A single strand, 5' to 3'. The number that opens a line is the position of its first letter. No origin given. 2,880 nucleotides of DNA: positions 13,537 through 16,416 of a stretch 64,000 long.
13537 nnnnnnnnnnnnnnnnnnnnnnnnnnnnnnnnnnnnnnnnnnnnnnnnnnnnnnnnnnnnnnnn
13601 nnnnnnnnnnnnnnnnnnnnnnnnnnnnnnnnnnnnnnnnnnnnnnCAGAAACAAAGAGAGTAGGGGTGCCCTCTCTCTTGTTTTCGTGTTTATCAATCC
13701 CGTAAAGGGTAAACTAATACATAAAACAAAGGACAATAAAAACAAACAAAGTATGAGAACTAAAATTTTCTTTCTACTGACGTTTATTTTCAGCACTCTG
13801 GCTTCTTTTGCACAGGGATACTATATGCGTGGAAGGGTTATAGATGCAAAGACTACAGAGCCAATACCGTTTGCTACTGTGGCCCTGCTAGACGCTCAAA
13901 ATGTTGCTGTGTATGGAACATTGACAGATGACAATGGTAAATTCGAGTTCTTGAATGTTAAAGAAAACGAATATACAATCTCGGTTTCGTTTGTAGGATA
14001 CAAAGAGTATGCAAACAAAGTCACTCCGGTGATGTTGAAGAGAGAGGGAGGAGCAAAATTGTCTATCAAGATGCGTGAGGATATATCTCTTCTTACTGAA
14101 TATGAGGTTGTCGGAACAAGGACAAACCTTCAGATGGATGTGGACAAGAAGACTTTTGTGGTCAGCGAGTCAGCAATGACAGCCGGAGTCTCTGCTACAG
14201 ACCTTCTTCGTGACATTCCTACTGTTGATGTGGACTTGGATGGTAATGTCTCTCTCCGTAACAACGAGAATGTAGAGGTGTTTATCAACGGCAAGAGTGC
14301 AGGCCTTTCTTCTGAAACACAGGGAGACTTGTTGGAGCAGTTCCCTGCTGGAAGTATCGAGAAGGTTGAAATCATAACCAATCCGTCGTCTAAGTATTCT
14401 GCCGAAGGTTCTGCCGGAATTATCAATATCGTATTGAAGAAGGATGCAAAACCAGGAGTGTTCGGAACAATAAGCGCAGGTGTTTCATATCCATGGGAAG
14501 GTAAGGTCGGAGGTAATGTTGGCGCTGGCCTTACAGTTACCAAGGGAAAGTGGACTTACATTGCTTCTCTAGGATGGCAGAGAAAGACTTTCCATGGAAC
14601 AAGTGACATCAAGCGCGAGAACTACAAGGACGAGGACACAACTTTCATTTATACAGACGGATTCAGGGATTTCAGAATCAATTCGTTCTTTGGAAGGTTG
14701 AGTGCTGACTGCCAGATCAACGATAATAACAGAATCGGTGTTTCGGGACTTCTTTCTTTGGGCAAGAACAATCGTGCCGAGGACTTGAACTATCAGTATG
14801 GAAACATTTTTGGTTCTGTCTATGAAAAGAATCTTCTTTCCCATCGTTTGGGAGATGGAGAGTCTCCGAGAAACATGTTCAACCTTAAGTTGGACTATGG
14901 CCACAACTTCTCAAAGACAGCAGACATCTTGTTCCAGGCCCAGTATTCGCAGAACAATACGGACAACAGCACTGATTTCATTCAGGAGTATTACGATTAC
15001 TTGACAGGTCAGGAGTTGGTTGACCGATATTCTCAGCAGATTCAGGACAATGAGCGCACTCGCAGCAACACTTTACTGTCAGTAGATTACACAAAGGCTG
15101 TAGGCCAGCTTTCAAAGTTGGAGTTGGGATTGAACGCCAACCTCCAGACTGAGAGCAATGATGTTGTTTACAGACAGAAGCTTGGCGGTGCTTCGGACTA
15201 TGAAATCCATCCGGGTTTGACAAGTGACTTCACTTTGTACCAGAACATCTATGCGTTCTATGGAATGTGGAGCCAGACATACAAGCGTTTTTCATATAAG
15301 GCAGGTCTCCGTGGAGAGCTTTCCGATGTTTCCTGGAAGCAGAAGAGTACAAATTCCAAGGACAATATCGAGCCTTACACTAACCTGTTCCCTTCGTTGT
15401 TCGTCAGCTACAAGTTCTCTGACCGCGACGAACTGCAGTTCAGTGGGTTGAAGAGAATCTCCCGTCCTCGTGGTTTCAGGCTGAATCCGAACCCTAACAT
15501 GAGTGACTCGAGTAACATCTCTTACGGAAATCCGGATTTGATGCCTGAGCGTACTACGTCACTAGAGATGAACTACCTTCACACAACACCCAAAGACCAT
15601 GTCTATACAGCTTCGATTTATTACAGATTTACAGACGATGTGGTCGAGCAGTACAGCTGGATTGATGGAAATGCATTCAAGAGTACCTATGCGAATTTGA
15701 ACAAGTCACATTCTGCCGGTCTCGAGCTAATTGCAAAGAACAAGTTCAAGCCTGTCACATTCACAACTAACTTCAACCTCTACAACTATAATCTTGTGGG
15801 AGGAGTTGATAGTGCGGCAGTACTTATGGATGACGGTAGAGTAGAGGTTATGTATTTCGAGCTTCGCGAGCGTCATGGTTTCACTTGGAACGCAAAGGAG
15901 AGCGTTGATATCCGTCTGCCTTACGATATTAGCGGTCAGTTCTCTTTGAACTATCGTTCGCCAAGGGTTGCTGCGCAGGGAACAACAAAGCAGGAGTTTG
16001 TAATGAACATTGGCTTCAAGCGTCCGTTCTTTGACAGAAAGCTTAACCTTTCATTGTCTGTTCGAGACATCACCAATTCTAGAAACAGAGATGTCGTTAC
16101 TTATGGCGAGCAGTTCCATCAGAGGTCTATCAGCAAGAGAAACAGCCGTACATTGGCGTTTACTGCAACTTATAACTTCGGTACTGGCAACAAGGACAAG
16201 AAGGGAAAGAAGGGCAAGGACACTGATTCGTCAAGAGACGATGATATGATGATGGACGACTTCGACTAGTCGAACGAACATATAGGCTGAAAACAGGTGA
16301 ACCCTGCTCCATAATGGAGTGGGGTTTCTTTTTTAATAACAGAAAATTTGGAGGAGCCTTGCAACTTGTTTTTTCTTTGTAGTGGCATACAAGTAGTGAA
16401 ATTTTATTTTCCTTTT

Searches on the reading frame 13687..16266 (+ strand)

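Call 82: search_protein_families(library=pfam, proteins=[window:13687-16266:+], max_evalue=0.00001)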
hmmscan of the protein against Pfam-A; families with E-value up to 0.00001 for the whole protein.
window:13687-16266:+ (860 aa): 4 families
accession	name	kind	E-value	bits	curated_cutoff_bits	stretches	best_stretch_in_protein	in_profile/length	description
PF14905.12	OMP_b-brl_3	-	2e-84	284.4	27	1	406-829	1-408/408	Outer membrane protein beta-barrel family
PF13715.12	CarbopepD_reg_2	-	3e-16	59.7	32.2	1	48-138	2-85/88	CarboxypepD_reg-like domain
PF00593.30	TonB_dep_Rec_b-barrel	-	8e-15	56.1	27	1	360-707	19-348/436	TonB dependent receptor-like, beta-barrel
PF13620.12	CarboxypepD_reg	-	2e-14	54.1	32.3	1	48-113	3-68/82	Carboxypeptidase regulatory-like domain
